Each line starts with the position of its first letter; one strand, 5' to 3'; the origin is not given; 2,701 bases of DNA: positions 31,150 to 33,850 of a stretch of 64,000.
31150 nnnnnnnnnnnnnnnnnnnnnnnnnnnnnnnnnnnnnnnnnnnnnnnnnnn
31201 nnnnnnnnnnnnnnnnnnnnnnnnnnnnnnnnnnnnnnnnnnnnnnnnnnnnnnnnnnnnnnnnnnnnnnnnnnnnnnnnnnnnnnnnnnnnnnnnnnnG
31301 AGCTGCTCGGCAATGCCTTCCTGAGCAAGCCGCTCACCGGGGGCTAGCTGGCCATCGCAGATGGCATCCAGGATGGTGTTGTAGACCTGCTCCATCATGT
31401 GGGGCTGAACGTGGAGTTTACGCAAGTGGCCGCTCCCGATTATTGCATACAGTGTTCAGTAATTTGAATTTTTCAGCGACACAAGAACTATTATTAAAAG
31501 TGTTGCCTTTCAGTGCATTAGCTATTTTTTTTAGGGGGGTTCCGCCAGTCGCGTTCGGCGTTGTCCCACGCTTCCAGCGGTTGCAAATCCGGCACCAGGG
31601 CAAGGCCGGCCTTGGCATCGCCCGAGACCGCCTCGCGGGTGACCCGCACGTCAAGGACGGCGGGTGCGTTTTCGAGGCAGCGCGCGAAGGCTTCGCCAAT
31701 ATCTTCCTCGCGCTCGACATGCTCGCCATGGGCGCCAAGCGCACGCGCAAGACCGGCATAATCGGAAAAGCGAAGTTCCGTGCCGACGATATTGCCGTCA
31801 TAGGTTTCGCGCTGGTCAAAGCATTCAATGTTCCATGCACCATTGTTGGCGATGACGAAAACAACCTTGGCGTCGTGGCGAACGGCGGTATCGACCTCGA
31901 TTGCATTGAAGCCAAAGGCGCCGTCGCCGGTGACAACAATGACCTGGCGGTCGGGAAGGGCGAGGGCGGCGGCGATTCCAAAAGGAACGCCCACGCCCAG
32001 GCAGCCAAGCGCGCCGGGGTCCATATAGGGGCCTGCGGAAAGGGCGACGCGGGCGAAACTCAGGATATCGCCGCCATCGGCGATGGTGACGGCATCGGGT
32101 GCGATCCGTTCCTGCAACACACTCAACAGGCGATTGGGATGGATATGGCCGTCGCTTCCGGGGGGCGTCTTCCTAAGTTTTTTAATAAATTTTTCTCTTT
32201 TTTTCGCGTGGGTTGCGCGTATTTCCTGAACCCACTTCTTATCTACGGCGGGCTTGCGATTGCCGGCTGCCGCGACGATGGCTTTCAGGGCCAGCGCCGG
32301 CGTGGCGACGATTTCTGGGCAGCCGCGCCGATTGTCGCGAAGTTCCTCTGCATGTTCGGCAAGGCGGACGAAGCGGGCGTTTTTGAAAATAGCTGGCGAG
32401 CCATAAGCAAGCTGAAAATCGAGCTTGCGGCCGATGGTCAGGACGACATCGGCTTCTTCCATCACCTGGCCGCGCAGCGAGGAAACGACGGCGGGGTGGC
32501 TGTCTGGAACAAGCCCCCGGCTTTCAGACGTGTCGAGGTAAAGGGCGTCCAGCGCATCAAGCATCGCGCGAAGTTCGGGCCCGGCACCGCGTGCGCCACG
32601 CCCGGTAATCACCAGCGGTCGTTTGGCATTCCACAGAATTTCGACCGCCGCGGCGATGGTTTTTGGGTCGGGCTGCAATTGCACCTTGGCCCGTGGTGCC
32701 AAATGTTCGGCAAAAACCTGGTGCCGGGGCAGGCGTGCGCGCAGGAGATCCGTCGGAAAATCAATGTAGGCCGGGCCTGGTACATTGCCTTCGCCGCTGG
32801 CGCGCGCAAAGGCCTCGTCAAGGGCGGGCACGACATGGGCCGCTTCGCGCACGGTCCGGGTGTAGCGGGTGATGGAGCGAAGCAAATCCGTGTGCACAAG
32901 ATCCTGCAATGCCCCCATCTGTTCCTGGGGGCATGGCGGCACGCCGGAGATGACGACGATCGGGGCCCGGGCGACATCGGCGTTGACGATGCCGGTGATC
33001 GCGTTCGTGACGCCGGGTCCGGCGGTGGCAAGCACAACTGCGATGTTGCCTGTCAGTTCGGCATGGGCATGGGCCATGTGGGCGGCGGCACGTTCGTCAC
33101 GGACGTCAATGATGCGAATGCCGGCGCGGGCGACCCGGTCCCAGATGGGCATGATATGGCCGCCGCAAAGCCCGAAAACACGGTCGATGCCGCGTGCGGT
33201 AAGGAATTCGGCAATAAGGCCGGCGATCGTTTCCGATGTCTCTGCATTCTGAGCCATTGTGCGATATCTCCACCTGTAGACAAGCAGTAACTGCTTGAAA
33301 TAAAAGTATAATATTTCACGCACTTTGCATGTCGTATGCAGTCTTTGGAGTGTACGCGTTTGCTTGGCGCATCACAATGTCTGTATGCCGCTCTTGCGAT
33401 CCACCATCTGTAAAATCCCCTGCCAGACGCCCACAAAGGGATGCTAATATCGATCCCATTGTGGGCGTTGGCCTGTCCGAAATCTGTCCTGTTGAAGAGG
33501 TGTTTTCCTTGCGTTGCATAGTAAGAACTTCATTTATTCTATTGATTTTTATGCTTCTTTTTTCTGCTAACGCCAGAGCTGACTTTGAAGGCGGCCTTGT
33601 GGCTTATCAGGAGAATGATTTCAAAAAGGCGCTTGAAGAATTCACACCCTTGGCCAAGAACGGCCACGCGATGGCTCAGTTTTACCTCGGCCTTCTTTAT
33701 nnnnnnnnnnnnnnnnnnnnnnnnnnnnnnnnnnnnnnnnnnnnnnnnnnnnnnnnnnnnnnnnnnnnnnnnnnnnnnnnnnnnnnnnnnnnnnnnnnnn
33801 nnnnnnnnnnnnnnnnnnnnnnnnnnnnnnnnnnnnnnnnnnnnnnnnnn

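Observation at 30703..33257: HACL/oxalyl-CoA-decarboxylase-family ThDP enzyme directly upstream of the hcm-like operon: both known fates of 2-hydroxyisobutyryl-CoA encoded side by side?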

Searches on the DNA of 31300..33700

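Call 73: search_rna_families(source=window, start=31300, end=33700, threshold=evalue, max_evalue=1)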
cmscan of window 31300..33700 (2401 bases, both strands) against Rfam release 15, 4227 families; matches with E-value up to 1: 1.
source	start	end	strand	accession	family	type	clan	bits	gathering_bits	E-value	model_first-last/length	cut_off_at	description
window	32428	32472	-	RF00317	snoZ163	Gene; snRNA; snoRNA; CD-box;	-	19.4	39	0.6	1-90/90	no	Small nucleolar RNA Z163/Z177 family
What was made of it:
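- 31426..31517 (-): 92-nt AT-rich lyase-gntR spacer. No Rfam match (call 73).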
